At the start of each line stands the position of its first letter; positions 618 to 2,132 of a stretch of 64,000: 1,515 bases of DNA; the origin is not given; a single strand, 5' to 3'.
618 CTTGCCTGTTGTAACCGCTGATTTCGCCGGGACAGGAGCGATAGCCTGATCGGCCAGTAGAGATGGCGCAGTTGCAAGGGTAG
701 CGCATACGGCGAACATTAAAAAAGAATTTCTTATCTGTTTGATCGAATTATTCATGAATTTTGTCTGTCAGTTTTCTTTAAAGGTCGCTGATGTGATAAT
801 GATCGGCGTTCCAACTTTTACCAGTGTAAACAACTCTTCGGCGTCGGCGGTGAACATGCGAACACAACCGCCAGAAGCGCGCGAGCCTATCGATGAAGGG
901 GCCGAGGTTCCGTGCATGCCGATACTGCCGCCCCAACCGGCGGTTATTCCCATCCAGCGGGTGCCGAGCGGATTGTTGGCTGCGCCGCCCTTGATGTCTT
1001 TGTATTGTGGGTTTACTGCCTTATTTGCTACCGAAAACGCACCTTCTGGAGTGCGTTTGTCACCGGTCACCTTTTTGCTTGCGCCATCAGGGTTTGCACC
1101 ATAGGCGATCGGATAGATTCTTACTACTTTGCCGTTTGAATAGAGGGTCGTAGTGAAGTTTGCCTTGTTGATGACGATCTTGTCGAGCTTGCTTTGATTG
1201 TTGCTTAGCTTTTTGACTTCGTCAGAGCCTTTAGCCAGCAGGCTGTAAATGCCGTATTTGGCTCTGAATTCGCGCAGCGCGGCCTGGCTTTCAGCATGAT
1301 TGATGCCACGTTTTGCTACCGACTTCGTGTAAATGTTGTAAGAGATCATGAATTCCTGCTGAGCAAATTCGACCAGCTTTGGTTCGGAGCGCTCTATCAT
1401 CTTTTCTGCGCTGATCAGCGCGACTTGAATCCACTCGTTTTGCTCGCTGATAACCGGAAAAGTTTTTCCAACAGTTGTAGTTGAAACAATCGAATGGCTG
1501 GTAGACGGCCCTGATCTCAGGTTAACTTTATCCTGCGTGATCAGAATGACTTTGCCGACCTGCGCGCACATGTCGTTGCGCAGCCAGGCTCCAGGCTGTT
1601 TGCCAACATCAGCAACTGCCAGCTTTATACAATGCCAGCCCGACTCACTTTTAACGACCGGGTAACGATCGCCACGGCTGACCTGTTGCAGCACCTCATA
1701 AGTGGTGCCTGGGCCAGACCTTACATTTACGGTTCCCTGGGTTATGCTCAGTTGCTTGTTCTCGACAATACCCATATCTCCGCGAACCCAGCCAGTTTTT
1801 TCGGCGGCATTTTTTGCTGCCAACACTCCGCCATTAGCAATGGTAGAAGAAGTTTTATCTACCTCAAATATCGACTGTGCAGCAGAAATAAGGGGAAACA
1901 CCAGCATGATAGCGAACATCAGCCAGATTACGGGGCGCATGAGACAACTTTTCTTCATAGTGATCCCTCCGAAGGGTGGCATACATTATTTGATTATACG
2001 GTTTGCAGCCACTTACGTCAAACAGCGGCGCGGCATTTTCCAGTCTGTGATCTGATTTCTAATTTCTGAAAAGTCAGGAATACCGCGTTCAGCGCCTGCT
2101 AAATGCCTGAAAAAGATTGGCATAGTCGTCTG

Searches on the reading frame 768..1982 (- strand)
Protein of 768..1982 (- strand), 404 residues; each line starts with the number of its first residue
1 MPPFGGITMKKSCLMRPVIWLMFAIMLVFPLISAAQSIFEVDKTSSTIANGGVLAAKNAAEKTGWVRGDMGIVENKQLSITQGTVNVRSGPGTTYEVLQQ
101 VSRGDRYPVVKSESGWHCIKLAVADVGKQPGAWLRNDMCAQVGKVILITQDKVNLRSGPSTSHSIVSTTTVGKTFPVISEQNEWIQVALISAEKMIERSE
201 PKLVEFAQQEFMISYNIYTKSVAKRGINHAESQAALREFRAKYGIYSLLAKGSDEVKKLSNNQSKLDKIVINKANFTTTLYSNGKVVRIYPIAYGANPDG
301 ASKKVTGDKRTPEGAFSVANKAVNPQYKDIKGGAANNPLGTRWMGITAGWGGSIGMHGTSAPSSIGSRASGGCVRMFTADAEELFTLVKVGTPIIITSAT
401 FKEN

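Call 44: search_protein_families(library=pfam, proteins=[window:768-1982:-], max_evalue=0.001)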
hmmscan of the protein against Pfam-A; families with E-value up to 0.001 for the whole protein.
window:768-1982:- (404 aa): 3 families
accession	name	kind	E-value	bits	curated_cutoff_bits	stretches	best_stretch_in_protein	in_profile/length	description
PF03734.19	YkuD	-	1.2e-25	91.2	23.4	1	268-396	3-146/146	L,D-transpeptidase catalytic domain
PF08239.17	SH3_3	-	5e-18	65.5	27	2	152-187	2-38/54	Bacterial SH3 domain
PF06347.19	SH3_4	-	1.2e-08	35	24.1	0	151-187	3-39/56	Bacterial SH3 domain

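Call 69: find_encoding_contigs(protein=window:768-1982:-, flank=10000, max_places=1)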
Protein window:768-1982:- (404 aa): no gene with exactly this product is on record in the collection.
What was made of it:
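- Tried and rejected: The left-flank look-up failed because the protein is not on record (call 69).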
